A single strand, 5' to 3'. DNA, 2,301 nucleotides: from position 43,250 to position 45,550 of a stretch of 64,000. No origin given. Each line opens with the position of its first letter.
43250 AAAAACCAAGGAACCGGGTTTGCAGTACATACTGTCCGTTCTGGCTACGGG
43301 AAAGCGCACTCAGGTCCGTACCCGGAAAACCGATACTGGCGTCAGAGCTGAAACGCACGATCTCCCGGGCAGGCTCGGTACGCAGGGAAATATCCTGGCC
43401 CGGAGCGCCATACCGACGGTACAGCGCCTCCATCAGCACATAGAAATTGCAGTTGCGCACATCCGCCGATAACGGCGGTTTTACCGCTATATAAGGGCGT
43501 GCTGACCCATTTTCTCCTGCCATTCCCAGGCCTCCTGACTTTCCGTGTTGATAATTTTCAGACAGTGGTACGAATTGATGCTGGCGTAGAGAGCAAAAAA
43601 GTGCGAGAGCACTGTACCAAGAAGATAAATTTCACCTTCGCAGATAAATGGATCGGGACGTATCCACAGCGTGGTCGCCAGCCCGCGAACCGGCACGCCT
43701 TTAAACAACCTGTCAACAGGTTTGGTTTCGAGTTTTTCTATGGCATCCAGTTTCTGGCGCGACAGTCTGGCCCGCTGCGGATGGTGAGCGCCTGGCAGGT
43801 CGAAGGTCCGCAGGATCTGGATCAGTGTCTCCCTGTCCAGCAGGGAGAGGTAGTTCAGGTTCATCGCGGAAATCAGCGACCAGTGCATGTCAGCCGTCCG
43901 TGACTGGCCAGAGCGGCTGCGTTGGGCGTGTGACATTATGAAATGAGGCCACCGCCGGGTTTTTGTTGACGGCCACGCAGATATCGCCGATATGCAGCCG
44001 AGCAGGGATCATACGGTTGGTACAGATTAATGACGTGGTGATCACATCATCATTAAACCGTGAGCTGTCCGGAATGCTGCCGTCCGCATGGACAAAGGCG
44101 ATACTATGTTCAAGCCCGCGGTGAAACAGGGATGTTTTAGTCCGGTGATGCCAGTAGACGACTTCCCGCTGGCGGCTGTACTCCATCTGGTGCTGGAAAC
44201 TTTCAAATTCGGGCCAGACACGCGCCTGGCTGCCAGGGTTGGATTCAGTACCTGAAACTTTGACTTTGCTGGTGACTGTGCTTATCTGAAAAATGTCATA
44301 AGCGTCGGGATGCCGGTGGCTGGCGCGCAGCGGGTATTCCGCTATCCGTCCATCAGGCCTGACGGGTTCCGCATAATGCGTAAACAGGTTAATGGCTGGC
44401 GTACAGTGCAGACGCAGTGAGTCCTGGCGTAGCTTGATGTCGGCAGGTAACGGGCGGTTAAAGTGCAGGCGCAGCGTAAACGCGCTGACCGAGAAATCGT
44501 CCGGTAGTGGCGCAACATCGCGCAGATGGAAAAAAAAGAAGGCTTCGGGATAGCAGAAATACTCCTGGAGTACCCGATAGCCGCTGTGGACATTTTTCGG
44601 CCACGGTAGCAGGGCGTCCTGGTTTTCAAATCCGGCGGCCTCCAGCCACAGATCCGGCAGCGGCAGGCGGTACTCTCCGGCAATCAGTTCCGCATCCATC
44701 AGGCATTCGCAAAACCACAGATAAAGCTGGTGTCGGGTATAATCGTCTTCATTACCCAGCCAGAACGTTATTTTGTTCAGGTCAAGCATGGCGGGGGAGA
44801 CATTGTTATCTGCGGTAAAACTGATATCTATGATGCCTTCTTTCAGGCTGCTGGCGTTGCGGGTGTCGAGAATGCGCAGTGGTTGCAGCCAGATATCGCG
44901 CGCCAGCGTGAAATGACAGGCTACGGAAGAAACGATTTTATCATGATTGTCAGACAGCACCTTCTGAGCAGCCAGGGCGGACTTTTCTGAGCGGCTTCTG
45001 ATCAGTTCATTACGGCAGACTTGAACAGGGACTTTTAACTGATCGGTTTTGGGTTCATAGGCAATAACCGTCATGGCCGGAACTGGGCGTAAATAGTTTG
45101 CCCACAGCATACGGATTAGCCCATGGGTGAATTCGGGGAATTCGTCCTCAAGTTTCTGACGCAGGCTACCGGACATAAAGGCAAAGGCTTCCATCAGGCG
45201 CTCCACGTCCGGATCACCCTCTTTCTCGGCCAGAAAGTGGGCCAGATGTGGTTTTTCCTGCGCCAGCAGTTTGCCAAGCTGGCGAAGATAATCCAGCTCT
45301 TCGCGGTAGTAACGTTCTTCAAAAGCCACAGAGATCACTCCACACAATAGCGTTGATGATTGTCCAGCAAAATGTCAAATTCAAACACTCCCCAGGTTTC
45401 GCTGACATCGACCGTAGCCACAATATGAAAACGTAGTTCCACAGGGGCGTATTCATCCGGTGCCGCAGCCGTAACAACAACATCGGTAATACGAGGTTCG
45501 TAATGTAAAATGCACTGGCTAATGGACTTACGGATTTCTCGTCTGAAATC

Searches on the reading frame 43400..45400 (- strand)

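Call 26: search_solved_structures(query=L001:3072-4913:+, max_evalue=0.001, show_alignments=2)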
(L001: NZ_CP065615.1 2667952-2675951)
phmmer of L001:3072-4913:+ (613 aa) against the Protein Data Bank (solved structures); distinct sequences matched with E-value up to 0.001: 1.
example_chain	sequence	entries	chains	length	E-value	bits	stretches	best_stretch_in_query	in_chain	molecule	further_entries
6giy_A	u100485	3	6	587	1e-69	239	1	6-606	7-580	TssF | Putative type VI secretion protein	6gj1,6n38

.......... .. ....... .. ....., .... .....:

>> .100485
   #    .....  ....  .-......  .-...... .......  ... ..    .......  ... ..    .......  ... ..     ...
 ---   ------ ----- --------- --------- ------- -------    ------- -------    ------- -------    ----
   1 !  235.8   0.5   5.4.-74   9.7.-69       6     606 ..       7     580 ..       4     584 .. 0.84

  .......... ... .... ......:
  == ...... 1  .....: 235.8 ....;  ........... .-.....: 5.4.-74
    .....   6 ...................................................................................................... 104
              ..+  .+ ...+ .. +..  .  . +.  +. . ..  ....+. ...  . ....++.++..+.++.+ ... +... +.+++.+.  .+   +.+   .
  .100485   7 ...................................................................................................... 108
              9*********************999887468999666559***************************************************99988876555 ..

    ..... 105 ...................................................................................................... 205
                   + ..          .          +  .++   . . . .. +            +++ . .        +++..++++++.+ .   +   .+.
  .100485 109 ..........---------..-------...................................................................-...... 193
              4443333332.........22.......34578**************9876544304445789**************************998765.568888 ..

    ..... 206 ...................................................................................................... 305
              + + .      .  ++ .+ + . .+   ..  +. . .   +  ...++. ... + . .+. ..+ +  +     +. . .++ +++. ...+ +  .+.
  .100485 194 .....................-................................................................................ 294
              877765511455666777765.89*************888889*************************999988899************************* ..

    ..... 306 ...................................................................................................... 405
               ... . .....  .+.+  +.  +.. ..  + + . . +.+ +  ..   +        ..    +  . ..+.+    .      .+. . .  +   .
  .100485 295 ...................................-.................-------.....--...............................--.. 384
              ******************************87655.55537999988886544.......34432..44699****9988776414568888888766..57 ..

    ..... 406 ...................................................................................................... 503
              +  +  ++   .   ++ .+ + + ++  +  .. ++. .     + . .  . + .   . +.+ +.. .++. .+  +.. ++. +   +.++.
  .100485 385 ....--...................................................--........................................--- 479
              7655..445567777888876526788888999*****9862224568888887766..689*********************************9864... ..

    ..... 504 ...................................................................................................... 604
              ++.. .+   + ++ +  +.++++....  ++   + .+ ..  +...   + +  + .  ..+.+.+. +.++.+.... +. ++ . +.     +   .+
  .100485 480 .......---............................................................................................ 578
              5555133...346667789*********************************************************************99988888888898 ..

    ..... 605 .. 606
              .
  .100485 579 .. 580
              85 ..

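Call 54: predict_structure(alignment_id=A1)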
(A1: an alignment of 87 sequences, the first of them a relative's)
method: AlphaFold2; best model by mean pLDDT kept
length: 613 residues; sequences in the alignment: 87
mean_pLDDT: 90.6   pTM: 0.87
mean pLDDT of the five models: 90.6, 90.0, 89.9, 89.3, 88.5
residues with pLDDT >= 90: 445; 70-90: 127; 50-70: 33; < 50: 8
segments of 3 or more residues with pLDDT < 50: 117-119
pLDDT, mean of each block of 10 residues (from residue 1): 81 94 92 83 93 85 76 87 97 92 96 68 50 76 97 96 97 91 96 93 98 97 97 95 87 96 98 94 96 96 96 98 92 94 94 86 71 90 89 92 89 93 89 96 95 87 97 88 81 74 93 95 98 96 94 98 98 95 91 98 92 66
secondary structure, 60 per line:
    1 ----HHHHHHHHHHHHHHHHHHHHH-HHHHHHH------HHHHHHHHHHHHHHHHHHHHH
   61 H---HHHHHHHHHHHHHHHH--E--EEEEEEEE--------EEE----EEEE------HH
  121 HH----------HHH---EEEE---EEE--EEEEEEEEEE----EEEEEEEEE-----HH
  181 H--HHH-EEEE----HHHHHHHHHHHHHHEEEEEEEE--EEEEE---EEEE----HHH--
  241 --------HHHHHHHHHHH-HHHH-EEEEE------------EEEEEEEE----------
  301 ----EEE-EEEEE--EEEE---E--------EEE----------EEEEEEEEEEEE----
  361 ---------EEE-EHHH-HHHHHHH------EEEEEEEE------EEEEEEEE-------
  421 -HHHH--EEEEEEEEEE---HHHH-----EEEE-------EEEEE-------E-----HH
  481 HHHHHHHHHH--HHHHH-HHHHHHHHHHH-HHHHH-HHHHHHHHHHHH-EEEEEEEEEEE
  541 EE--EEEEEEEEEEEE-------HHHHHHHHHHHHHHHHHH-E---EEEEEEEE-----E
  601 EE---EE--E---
elements in order: H5-25 H27-33 H40-61 H65-80 E86-93 E102-104 E109-112 H119-122 E139-142 E146-148 E151-160 E165-173 E188-191 H196-209 E210-217 E220-224 E228-231 H249-259 H261-264 E266-270 E283-290 E305-307 E309-313 E316-319 E332-334 E345-356 E370-372 H379-385 E392-399 E406-413 H422-425 E428-437 H441-444 E450-453 E461-465 H479-490 H493-497 H499-509 H511-515 H517-528 E530-542 E545-556 H564-581 E587-594 E600-602

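Call 56: fold_search(model_id=the predicted structure, library=pdb)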
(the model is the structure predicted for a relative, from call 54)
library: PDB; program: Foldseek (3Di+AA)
matches with E <= 10: 519; with E <= 0.001: 15
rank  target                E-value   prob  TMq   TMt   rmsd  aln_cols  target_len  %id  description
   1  6n38_H                1.4e-42  1.00  0.75  0.85   4.0       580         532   27  Structure of the type VI secretion system TssK-TssF-TssG baseplate subcomplex revealed by cryo-electron microscopy - f (released 2018-12-26)
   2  6n38_I                7.3e-42  1.00  0.73  0.84   4.4       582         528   27  Structure of the type VI secretion system TssK-TssF-TssG baseplate subcomplex revealed by cryo-electron microscopy - f (released 2018-12-26)
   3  6giy_B                3.4e-20  1.00  0.61  0.64   7.2       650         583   24  The baseplate complex from the type VI secretion system (released 2018-10-17)
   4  6giy_A                4.7e-16  1.00  0.60  0.63   7.8       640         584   26  The baseplate complex from the type VI secretion system (released 2018-10-17)
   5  9gtp_2G               8.9e-11  1.00  0.31  0.34  15.6       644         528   11  Cryo-EM structure of a contractile injection system in Streptomyces coelicolor, the baseplate complex in extended sta (released 2025-06-18)
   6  9gtp_1G               2.0e-08  1.00  0.23  0.23  15.4       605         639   12  Cryo-EM structure of a contractile injection system in Streptomyces coelicolor, the baseplate complex in extended sta (released 2025-06-18)
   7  9ay5_0                6.3e-05  1.00  0.27  0.32  10.3       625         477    9  Tail-Baseplate of P1 bacteriophage (released 2025-09-10)
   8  9qgl_A                7.1e-05  0.57  0.13  0.09  46.2       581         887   10  Cryo-EM structure of the PlPVC1 baseplate, 6-fold symmetrized (C6), in extended state (released 2025-10-29)
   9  9xqs_U                7.5e-05  1.00  0.26  0.19  13.6       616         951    9  Structure of the inner peripheral region in the phage phiKZ baseplate complex (released 2026-02-11)
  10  7b5h_AH               7.9e-05  0.84  0.20  0.12  49.8       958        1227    9  Cryo-EM structure of the contractile injection system base plate from Anabaena PCC7120 (released 2022-02-23)
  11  7aeb_G                2.4e-04  0.69  0.20  0.14  39.2       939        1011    8  Cryo-EM structure of an extracellular contractile injection system in marine bacterium Algoriphagus machipongonensis,  (released 2022-02-16)
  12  9f4a_AT               2.7e-04  0.97  0.22  0.21  16.8       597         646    8  Interface between baseplate cup and extended tail tube/sheath of Klebsiella phage KP1 variant vB_Kpn_Lilla1 (released 2025-05-14)
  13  9vzk_T                3.2e-04  1.00  0.24  0.29   7.9       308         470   11  Cryo-EM structure of bacteriophage P1 baseplate in C3 (released 2025-10-22)
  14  9xqs_A                6.2e-04  0.96  0.21  0.15  15.9       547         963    7  Structure of the inner peripheral region in the phage phiKZ baseplate complex (released 2026-02-11)
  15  6j0n_J                6.6e-04  0.87  0.21  0.21  24.6       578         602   10  Cryo-EM Structure of an Extracellular Contractile Injection System, baseplate in extended state, refined in C6 symmetr (released 2019-04-10)
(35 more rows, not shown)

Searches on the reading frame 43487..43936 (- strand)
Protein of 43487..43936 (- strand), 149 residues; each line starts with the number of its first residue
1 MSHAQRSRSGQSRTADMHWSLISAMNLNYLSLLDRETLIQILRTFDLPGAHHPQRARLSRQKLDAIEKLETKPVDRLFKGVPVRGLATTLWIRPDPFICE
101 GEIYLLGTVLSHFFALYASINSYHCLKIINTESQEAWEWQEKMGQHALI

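Call 4: search_protein_families(proteins=[window:43487-43936:-], library=ncbifam)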
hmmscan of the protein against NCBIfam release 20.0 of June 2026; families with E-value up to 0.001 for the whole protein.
window:43487-43936:- (149 aa): 1 family
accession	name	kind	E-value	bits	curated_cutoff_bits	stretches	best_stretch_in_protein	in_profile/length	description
TIGR03359.1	VI_chp_6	equivalog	1.2e-37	130.1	260.3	1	13-149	465-600/600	type VI secretion system baseplate subunit TssF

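Call 42: search_protein_representatives(protein=window:43487-43888:-)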
Query: 133 residues. Proteins with E-value up to 0.001 (for the whole library): 831; up to 1e-10: 255; up to 1e-30: 17. The best 150 are listed.
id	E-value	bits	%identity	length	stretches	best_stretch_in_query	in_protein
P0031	1.1e-57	209.9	69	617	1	1-133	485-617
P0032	6.7e-54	197.6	66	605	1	1-133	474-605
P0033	2.8e-50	185.9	74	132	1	1-133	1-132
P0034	5.5e-46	172.0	69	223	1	1-110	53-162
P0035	1.5e-45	170.5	59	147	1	1-132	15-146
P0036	7.0e-39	149.0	69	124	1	44-133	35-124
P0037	1.6e-38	147.8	70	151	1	46-133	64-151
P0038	3.2e-38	146.8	97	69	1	65-133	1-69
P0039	6.5e-35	136.2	49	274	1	2-133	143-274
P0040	6.6e-34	132.9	68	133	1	1-87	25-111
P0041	7.9e-34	132.6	50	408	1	2-131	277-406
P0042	7.9e-34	132.6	68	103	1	55-133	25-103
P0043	3.0e-33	130.8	49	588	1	1-130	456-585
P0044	3.0e-33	130.7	50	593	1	2-132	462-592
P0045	1.3e-32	128.7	47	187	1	2-132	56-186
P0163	1.3e-14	70.5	28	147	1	1-132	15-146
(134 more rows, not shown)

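Call 43: find_encoding_contigs(protein=P0033, flank=3000, max_places=6)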
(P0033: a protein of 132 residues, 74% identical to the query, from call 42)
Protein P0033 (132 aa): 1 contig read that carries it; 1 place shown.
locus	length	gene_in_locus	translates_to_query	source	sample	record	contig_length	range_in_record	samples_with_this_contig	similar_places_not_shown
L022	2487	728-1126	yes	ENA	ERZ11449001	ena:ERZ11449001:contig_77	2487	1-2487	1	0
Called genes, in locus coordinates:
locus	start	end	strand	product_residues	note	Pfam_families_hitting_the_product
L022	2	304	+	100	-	?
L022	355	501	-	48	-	-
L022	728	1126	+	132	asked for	PF05947:T6SS_TssF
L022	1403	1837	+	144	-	PF06996:T6SS_TssG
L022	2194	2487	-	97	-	?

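Call 44: find_encoding_contigs(protein=P0035, flank=3000, max_places=6)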
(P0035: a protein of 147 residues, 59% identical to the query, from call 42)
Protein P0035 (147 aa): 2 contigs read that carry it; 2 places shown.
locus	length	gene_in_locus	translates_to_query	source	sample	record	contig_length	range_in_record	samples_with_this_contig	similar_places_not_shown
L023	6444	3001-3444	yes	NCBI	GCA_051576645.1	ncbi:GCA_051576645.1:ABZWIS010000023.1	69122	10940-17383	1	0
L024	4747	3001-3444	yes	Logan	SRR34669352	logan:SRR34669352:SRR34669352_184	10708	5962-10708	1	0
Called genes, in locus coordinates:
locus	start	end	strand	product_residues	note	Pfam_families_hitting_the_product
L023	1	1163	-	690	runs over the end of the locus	PF05954:Phage_GPD, PF04717:Phage_base_V, PF22178:Gp5_trimer_C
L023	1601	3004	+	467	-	PF05947:T6SS_TssF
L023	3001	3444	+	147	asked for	PF05947:T6SS_TssF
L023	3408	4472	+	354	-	PF06996:T6SS_TssG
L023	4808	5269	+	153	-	-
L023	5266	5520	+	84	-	PF13693:HTH_35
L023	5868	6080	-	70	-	-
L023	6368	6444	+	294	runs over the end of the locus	PF12834:Phage_int_SAM_2, PF12835:Integrase_1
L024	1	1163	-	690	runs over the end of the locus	PF05954:Phage_GPD, PF04717:Phage_base_V, PF22178:Gp5_trimer_C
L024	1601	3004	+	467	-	PF05947:T6SS_TssF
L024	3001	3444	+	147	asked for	PF05947:T6SS_TssF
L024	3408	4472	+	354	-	PF06996:T6SS_TssG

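Call 45: find_encoding_contigs(protein=P0163, flank=3000, max_places=6)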
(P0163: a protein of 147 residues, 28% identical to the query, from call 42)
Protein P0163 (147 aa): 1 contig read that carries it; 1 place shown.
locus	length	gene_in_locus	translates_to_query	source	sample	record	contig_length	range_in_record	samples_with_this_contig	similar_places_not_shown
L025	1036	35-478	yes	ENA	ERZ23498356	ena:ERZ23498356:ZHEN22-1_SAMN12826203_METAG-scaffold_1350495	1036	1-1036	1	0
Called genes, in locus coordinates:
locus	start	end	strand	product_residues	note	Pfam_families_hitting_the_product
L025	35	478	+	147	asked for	PF05947:T6SS_TssF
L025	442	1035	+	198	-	?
